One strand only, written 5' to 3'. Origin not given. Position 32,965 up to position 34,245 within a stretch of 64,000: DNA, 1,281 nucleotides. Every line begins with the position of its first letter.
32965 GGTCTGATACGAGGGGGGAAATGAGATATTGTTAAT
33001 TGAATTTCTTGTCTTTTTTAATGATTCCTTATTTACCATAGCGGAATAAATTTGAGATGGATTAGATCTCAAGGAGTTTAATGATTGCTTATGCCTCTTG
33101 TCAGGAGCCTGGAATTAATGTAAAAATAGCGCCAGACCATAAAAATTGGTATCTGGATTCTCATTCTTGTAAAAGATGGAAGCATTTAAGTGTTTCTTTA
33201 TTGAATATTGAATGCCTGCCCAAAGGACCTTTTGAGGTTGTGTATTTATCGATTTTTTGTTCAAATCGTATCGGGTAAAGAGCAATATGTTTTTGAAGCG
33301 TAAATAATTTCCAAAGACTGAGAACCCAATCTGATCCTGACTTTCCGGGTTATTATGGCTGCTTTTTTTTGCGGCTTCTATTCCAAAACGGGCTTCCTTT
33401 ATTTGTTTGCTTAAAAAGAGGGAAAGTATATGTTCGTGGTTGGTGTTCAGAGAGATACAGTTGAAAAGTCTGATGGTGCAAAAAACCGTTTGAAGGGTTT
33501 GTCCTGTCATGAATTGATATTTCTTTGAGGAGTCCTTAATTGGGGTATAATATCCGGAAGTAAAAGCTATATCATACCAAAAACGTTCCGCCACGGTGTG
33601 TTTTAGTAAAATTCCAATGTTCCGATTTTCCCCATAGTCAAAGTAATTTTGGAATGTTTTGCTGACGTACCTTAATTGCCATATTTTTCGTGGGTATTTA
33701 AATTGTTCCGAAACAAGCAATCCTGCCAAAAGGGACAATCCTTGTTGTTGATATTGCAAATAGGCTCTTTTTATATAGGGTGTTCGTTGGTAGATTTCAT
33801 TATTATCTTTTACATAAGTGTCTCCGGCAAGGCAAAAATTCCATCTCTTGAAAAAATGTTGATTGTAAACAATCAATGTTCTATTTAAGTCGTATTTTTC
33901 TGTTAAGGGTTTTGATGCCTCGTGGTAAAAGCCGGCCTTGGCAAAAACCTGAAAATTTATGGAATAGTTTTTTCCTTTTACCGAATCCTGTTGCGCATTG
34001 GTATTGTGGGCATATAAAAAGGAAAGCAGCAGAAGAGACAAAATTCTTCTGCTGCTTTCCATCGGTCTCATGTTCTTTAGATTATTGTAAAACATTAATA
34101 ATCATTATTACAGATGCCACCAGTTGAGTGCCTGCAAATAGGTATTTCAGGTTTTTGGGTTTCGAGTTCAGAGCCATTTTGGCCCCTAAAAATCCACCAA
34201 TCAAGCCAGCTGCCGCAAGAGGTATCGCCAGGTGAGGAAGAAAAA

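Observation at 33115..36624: ArsR / TAT dihaem redox protein / rhodanese / TauE exporter / porin-like protein: a compact envelope-spanning sulfur-handling operon candidate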

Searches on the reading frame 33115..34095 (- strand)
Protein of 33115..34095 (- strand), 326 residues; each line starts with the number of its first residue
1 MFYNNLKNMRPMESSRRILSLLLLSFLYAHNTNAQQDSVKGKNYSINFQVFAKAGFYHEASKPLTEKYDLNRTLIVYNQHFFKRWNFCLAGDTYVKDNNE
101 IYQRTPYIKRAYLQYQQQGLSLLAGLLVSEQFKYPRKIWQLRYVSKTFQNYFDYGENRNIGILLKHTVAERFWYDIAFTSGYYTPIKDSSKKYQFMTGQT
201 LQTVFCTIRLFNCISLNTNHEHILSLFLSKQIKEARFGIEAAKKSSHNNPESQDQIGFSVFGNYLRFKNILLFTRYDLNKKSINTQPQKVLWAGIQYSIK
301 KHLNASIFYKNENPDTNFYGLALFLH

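Call 3: search_protein_families(library=pfam, proteins=[window:33115-34095:-], max_evalue=0.01)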
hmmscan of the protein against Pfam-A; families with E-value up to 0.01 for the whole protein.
window:33115-34095:- (326 aa): 0 families

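Call 4: search_protein_families(library=ncbifam, proteins=[window:33115-34095:-], max_evalue=0.01)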
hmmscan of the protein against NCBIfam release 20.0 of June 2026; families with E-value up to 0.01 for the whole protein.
window:33115-34095:- (326 aa): 0 families

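Call 16: find_homologous_proteins(query=window:33115-34095:-, max_evalue=0.001)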
Query window:33115-34095:- (326 aa): 21 proteins with E <= 0.001 among 1869 candidates.
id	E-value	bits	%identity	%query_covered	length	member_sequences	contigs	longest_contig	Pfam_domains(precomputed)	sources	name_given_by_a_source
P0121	2.9e-212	721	100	98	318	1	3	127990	-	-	-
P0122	9.5e-129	447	63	100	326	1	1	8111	-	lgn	-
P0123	7.7e-127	441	62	100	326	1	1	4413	-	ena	-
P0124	4.4e-123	428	61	100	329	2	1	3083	-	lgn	-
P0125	1.3e-122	427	62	100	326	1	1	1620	-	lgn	-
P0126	1.7e-120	420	60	100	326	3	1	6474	-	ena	-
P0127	4.3e-119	415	58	100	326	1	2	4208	-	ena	-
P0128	1.4e-118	414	62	96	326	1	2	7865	-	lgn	-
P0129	5.4e-118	412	61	90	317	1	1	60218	-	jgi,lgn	jgi:hypothetical protein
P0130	1.4e-116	407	56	100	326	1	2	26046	-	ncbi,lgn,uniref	ncbi:hypothetical protein [Labilibaculum sp.]|uniref:hypothetical protein n=1 Tax=Labilibaculum sp. 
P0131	3.3e-107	376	56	90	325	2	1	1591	-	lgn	-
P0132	1.2e-100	355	60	78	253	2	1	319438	-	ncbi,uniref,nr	ncbi:hypothetical protein [Labilibaculum filiforme]|uniref:hypothetical protein n=1 Tax=Labilibaculu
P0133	7.3e-99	349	52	100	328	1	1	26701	-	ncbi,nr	ncbi:hypothetical protein DMA11_19155 [Marinilabiliaceae bacterium JC017]|nr:hypothetical protein DM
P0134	2.0e-98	347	52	100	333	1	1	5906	-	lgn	-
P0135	1.4e-95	338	52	100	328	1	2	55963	-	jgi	jgi:hypothetical protein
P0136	2.5e-94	334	51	100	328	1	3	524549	-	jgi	jgi:hypothetical protein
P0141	2.4e-62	229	41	95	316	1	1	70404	-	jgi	jgi:hypothetical protein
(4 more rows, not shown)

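Call 19: find_encoding_contigs(protein=P0141, flank=7000, max_places=3)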
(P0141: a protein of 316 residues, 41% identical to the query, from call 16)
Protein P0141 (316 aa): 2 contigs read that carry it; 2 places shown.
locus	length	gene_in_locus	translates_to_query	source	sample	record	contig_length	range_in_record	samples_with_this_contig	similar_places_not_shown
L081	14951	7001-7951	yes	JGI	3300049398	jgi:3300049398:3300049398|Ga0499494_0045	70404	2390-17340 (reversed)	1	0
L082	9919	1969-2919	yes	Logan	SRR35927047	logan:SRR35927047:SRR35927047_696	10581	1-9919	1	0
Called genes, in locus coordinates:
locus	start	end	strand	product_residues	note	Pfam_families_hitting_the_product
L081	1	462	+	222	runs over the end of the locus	PF18962:Por_Secre_tail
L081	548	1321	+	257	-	PF13568:OMP_b-brl_2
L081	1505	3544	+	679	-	PF04879:Molybdop_Fe4S4 (weak), PF00384:Molybdopterin, PF01568:Molydop_binding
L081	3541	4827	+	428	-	PF00037:Fer4 (faint), PF12797:Fer4_2 (faint), PF12837:Fer4_6 (faint), PF12838:Fer4_7 (faint), PF13187:Fer4_9 (faint), PF13237:Fer4_10 (faint), PF13247:Fer4_11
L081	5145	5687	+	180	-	-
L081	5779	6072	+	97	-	PF12840:HTH_20, PF01022:HTH_5 (weak)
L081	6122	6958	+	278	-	PF09719:C_GCAxxG_C_C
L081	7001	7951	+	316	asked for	-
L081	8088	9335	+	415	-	PF00534:Glycos_transf_1, PF13692:Glyco_trans_1_4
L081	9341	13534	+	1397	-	PF00534:Glycos_transf_1 (faint), PF09992:NAGPA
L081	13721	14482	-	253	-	-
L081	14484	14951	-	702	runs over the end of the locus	PF01435:Peptidase_M48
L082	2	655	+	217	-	?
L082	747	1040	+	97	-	PF12840:HTH_20, PF01022:HTH_5 (weak)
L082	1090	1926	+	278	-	PF09719:C_GCAxxG_C_C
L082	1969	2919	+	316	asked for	-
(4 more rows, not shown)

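Call 20: find_encoding_contigs(protein=P0136, flank=7000, max_places=3)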
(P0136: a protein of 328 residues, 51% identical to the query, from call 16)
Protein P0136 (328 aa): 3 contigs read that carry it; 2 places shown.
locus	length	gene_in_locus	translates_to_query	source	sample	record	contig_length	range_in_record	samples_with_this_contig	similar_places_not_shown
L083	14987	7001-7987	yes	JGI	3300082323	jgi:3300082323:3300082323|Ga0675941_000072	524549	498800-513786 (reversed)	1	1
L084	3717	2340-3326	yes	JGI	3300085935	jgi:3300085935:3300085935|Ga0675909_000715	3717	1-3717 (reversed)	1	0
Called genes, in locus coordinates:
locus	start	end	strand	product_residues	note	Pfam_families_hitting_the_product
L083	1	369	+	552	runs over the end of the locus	PF01301:Glyco_hydro_35 (faint), PF02449:Glyco_hydro_42 (weak), PF18120:DUF5597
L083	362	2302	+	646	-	PF03629:SASA, PF02837:Glyco_hydro_2_N (weak), PF03629:SASA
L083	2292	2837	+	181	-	PF01872:RibD_C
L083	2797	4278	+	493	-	PF14534:DUF4440 (weak), PF02156:Glyco_hydro_26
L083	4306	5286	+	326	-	-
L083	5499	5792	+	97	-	PF12840:HTH_20, PF01022:HTH_5 (weak)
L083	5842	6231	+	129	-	PF00581:Rhodanese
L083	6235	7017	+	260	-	PF01925:TauE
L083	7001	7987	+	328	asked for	-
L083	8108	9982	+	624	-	PF22422:MGH1-like_GH (faint), PF17389:Bac_rhamnosid6H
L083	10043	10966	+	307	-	PF01261:AP_endonuc_2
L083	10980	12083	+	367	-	PF04041:Glyco_hydro_130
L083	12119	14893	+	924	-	PF02837:Glyco_hydro_2_N, PF00703:Glyco_hydro_2, PF02836:Glyco_hydro_2_C (weak)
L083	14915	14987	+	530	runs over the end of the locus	PF00144:Beta-lactamase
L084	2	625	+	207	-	?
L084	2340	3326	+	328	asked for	-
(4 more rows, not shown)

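Call 32: find_encoding_contigs(protein=P0129, flank=6000, max_places=2)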
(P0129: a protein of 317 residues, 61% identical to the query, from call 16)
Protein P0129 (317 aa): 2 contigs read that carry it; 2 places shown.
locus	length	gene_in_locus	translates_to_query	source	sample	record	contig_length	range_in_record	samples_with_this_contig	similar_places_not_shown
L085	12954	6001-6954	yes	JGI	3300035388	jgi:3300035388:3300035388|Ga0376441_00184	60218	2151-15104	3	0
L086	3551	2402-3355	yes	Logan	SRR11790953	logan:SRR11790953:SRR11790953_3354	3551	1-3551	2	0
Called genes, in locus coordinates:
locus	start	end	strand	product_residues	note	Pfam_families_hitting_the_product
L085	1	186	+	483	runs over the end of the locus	-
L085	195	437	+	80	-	-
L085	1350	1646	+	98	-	-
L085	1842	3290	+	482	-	PF00884:Sulfatase, PF01663:Phosphodiest, PF16347:SGSH_C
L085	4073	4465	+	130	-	PF00581:Rhodanese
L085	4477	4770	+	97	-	PF12840:HTH_20, PF01022:HTH_5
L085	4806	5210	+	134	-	PF00581:Rhodanese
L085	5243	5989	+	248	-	PF01925:TauE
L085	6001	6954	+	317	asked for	-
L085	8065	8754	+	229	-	-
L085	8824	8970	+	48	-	-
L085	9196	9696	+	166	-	-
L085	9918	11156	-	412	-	-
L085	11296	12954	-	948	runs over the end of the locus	PF01565:FAD_binding_4, PF02913:FAD-oxidase_C, PF12838:Fer4_7 (weak), PF13183:Fer4_8 (weak), PF02754:CCG (faint)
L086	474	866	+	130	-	PF00581:Rhodanese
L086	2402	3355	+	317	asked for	-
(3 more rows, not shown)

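Call 33: find_encoding_contigs(protein=P0135, flank=6000, max_places=2)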
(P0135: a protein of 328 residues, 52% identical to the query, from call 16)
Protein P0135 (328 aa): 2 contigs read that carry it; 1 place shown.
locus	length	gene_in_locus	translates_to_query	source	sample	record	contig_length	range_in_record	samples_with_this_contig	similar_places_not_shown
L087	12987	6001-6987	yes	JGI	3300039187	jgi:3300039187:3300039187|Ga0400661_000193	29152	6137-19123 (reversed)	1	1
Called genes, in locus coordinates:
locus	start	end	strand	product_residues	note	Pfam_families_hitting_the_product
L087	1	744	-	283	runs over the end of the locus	PF00149:Metallophos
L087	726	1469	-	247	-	-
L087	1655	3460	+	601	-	PF00149:Metallophos, PF02872:5_nucleotid_C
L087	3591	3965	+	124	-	-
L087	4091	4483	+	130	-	PF00581:Rhodanese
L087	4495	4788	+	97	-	PF12840:HTH_20, PF01022:HTH_5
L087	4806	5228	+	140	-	PF00581:Rhodanese (weak)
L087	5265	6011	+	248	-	PF01925:TauE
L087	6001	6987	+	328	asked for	-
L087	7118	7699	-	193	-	PF01467:CTP_transf_like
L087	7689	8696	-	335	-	PF00254:FKBP_C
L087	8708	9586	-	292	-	PF00254:FKBP_C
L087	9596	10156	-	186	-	PF00254:FKBP_C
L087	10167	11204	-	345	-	PF01368:DHH, PF02272:DHHA1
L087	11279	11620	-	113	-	-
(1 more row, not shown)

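Call 34: find_encoding_contigs(protein=P0133, flank=6000, max_places=2)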
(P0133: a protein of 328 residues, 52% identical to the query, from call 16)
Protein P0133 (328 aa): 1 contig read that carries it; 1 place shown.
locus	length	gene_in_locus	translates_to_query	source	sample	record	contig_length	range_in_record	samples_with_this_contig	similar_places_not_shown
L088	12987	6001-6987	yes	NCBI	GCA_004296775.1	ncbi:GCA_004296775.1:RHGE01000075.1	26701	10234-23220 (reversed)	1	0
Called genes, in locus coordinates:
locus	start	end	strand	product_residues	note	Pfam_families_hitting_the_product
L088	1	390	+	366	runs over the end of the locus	PF09603:Fib_succ_major (weak)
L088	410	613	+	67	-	-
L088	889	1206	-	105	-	PF04986:Y2_Tnp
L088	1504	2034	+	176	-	-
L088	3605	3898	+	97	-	PF12840:HTH_20, PF01022:HTH_5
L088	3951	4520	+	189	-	PF09719:C_GCAxxG_C_C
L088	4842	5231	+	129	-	PF00581:Rhodanese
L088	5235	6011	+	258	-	PF01925:TauE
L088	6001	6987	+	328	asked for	-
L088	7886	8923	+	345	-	PF01212:Beta_elim_lyase, PF00266:Aminotran_5 (weak)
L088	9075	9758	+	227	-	PF01694:Rhomboid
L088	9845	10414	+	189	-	-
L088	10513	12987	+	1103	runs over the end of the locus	PF00270:DEAD (faint), PF07517:SecA_DEAD, PF01043:SecA_PP_bind, PF21090:P-loop_SecA, PF07516:SecA_SW, PF02810:SEC-C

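Call 35: predict_structure(alignment_id=A2)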
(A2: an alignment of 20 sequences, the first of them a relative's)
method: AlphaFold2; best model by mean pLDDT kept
length: 318 residues; sequences in the alignment: 20
mean_pLDDT: 77.9   pTM: 0.70
mean pLDDT of the five models: 77.9, 75.8, 74.5, 71.9, 68.6
residues with pLDDT >= 90: 57; 70-90: 178; 50-70: 67; < 50: 16
segments of 3 or more residues with pLDDT < 50: 1-5, 26-32
pLDDT, mean of each block of 10 residues (from residue 1): 47 69 50 69 81 73 82 85 76 72 90 88 53 64 64 90 91 69 80 91 83 85 89 84 74 86 89 79 89 85 82 86
secondary structure, 60 per line:
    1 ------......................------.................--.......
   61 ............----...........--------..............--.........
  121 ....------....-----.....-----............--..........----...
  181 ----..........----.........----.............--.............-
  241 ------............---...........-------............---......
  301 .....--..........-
elements in order: H7-28 E35-51 E54-72 E77-87 E96-109 E112-120 H121-124 H131-134 H140-144 E150-161 E164-173 E185-194 E199-207 E212-224 E227-239 E247-258 E262-272 E280-291 E295-305 E308-317

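Call 38: fold_search(model_id=the predicted structure, library=pdb)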
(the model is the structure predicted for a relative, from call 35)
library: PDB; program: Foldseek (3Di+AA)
matches with E <= 10: 746; with E <= 0.001: 193
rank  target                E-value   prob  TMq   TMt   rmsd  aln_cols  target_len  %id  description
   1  6ehe                  5.6e-11  1.00  0.62  0.65   5.9       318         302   12  OmpTdeltaL8 (loop L8 deletion mutant of OmpT), an outer membrane protein of Vibrio cholerae (released 2018-04-25)
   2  5oyk                  1.4e-10  1.00  0.59  0.59   5.2       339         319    9  Outer-membrane expressed OmpT of Vibrio cholerae (released 2018-04-25)
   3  6ehf                  1.4e-10  1.00  0.60  0.60   5.9       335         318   11  OmpT (in-vitro folded), an outer membrane protein Vibrio cholerae (trimer form) (released 2018-04-25)
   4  5o9c_A                4.2e-10  1.00  0.60  0.56   6.1       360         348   10  Crystal structure of Omp36 from Enterobacter aerogenes (released 2018-06-27)
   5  6ehd                  5.1e-10  1.00  0.60  0.59   5.1       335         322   10  OmpT (in-vitro folded), an outer membrane protein of Vibrio cholerae (released 2018-04-25)
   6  5mdq_A                6.5e-10  1.00  0.66  0.61   5.0       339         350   11  Crystal structure of outer membrane expressed Chitoporin VhChip from Vibrio harveyi (released 2017-12-20)
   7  6ehb_B                6.8e-10  1.00  0.62  0.63   6.2       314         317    8  OmpU, an outer membrane protein, of Vibrio cholerae (released 2018-04-25)
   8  9wcb_A                9.0e-10  1.00  0.64  0.60   5.7       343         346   10  Open state of A8 gpJ 713 central tail fiber with OmpC G17 from E. coli EDL933 (released 2026-01-28)
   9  5nup_A                9.5e-10  1.00  0.63  0.59   5.3       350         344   12  Structural basis for maintenance of bacterial outer membrane lipid asymmetry (released 2017-10-25)
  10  3a2s_X                9.5e-10  1.00  0.63  0.59   6.0       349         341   10  Crystal Structure of outer membrane protein PorB from Neisseria meningitidis in complex with sucrose (released 2010-04-07)
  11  2xe3_A                9.9e-10  1.00  0.64  0.60   5.4       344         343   10  OmpC28 (released 2010-05-19)
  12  5mdo_A                1.1e-09  1.00  0.62  0.59   5.7       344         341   11  Crystal structure of in vitro folded Chitoporin VhChip from Vibrio harveyi (crystal form I) (released 2017-12-20)
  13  6ehb_C                1.1e-09  1.00  0.59  0.58   6.7       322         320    9  OmpU, an outer membrane protein, of Vibrio cholerae (released 2018-04-25)
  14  3wi5                  1.1e-09  1.00  0.64  0.65   5.5       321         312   11  Crystal structure of the Loop 7 mutant PorB from Neisseria meningitidis serogroup B (released 2014-01-01)
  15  3wi4                  1.5e-09  1.00  0.60  0.61   6.2       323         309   10  Crystal structure of wild-type PorB from Neisseria meningitidis serogroup B (released 2014-01-01)
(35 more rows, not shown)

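Call 49: search_protein_families(library=ncbifam, proteins=[L081:1505-3544:+, L081:3541-4827:+, L081:5145-5687:+, L085:4073-4465:+], max_evalue=0.001)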
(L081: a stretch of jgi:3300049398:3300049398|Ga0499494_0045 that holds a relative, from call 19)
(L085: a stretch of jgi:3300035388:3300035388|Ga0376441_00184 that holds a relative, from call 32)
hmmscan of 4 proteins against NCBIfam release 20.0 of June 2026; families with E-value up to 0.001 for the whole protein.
L081:1505-3544:+ (679 aa): 27 families (the best 25 are shown)
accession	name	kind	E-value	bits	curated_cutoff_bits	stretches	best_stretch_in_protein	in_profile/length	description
TIGR02166.1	dmsA_ynfE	subfamily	4.5e-102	342.5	777.7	1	6-679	46-794/794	DMSO/selenate family reductase complex A subunit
TIGR01591.1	Fdh-alpha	equivalog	4.3e-89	299.4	666.25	2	8-320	2-316/672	formate dehydrogenase subunit alpha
NF041885.1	selenate_YnfE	exception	2.3e-74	250.6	1675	1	7-679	51-805/805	selenate/tellurate reductase subunit YnfE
NF041884.1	selenate_YnfF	exception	2.5e-73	247.3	1650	2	259-679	335-798/798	selenate/tellurate reductase subunit YnfF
NF047855.1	AssmNtatRedNasC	equivalog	1.9e-66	224.8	1100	2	3-322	19-343/708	assimilatory nitrate reductase catalytic subunit NasC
TIGR00509.1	bisC_fam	subfamily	4e-65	220.5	1017.55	1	69-678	68-753/772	molybdopterin guanine dinucleotide-containing S/N-oxide reductase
NF011566.1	PRK14990.1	exception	1.4e-63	215.1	1600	1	7-679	61-814/814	dimethylsulfoxide reductase subunit A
NF012032.0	PRK15488.1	equivalog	1.4e-63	215.1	694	3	12-330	50-370/759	thiosulfate reductase PhsA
TIGR03479.1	DMSO_red_II_alp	subfamily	1.3e-59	202.2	984.75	4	11-239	64-304/913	molybdopterin-dependent oxidoreductase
NF011682.0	PRK15102.1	equivalog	2.2e-42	145.1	909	2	367-647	467-766/829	trimethylamine-N-oxide reductase TorA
TIGR02164.1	torA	equivalog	4.6e-38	130.9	1465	2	367-647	463-762/824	trimethylamine-N-oxide reductase TorA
NF041323.1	Nitr_red_NasA_Halo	equivalog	1.2e-34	119.9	1000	2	44-317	36-307/673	assimilatory nitrate reductase NasA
TIGR01701.1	Fdhalpha-like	subfamily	3e-32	111.7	582.15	1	57-541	96-620/744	FdhF/YdeP family oxidoreductase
NF041783.2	mnquin_red_QrcB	equivalog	9.3e-32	110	440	1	11-469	58-506/695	menaquinone reductase molybdopterin-binding-like subunit QrcB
NF010055.0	PRK13532.1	equivalog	9.3e-31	106.8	904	2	6-243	43-292/830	nitrate reductase catalytic subunit NapA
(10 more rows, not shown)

L081:3541-4827:+ (428 aa): 28 families (the best 25 are shown)
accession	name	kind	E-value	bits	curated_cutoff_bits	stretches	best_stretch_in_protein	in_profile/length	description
TIGR02951.1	DMSO_dmsB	equivalog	1.2e-37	129.5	214.1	1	6-146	4-152/161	DMSO/selenate family reductase complex B subunit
TIGR03149.1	cyt_nit_nrfC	equivalog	1.2e-28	100.1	377.6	1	6-158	41-195/225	cytochrome c nitrite reductase Fe-S protein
NF038355.1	FDH3_beta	equivalog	1.2e-25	90.7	240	1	6-130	5-147/180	formate dehydrogenase FDH3 subunit beta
NF008134.0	PRK10882.1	equivalog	1.8e-25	89.7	263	2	54-147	109-208/329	hydrogenase 2 operon protein HybA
NF011569.0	PRK14993.1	equivalog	1.3e-24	87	416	1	7-179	47-217/244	tetrathionate reductase subunit TtrB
NF041715.1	arsenate_red_ArrB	equivalog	2.4e-24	86.2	450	1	7-111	6-109/233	arsenate respiratory reductase iron-sulfur subunit ArrB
NF045797.1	DsrO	equivalog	1.8e-19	70.1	200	1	7-146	47-201/235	sulfate reduction electron transfer complex DsrMKJOP subunit DsrO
NF045715.1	sulf_resp_HmcB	equivalog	2e-19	69.8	420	1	7-146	40-197/307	sulfate respiration complex iron-sulfur protein HmcB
TIGR01582.1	FDH-beta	equivalog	3.8e-19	68.9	334.7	1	57-148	92-183/283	formate dehydrogenase subunit beta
NF009408.0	PRK12769.1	equivalog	2.2e-18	65.8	1003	1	5-148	3-148/659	formate-dependent uric acid utilization protein AegA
TIGR03478.1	DMSO_red_II_bet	subfamily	5.4e-18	65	480.7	1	41-144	114-217/321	DMSO reductase family type II enzyme, iron-sulfur subunit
NF041782.1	mnquin_red_QrcC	equivalog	2.6e-16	60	400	1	7-109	4-119/239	menaquinone reductase iron-sulfur cluster-binding subunit QrcC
NF009451.0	PRK12809.1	equivalog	4.6e-16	58.2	1154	1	6-147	4-139/639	formate-dependent uric acid utilization protein YgfT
NF045766.1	PhenlGlyoxDHPadI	equivalog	6.5e-16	58.1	700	1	5-146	6-137/443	NADH-dependent phenylglyoxylate dehydrogenase subunit beta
NF042979.1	EthbenzDh_ebdB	equivalog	7e-16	58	740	1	41-147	136-242/354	ethylbenzene dehydrogenase subunit beta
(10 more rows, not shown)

L081:5145-5687:+ (180 aa): 0 families

L085:4073-4465:+ (130 aa): 5 families
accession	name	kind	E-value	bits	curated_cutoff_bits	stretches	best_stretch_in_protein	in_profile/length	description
NF045521.1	rhoda_near_glyco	subfamily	6.1e-09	35.8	145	1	21-128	16-116/144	rhodanese homology domain-containing protein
NF006444.0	PRK08762.1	equivalog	1.3e-08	34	449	1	19-127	11-114/387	molybdopterin-synthase adenylyltransferase MoeB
NF041203.1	rhodanese_LYCAU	equivalog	1.9e-05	24.4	115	1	10-126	8-122/126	rhodanese-related (seleno)protein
NF008750.0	PRK11784.1-2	equivalog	0.00018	20.7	241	0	40-69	14-43/346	tRNA 2-selenouridine(34) synthase MnmH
NF001133.1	PRK00142.1-1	equivalog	0.00061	19.4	170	0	10-93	93-177/229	oxygen-dependent tRNA uridine(34) hydroxylase TrhO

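Call 69: search_protein_representatives(alignment_id=A2)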
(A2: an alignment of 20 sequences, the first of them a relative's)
Query: 20 sequences, 328 profile positions. Proteins with E-value up to 0.001 (for the whole library): 587; up to 1e-10: 278; up to 1e-30: 13. The best 150 are listed.
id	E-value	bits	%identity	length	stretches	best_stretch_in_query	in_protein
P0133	2.0e-153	526.7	-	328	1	1-327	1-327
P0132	5.0e-123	426.9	-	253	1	74-326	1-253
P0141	9.4e-122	422.7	-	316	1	8-327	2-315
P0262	1.5e-106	372.7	-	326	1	14-327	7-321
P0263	5.0e-94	331.5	-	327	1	15-326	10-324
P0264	3.6e-88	312.3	-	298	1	32-326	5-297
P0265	2.6e-75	270.0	-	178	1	16-190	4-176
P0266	3.8e-72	259.6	-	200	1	129-326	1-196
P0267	5.9e-61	222.9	-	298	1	44-326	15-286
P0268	5.2e-32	127.7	-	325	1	19-306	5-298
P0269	6.1e-32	127.5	-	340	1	12-310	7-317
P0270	5.6e-31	124.3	-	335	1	20-309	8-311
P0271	6.4e-31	124.1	-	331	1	20-306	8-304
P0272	5.9e-30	121.0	-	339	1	15-321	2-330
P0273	7.3e-29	117.4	-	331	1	20-310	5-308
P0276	2.1e-27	112.6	-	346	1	5-306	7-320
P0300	7.7e-24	100.9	-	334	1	19-327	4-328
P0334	2.3e-21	92.8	-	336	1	16-325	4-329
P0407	5.3e-17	78.4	-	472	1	103-311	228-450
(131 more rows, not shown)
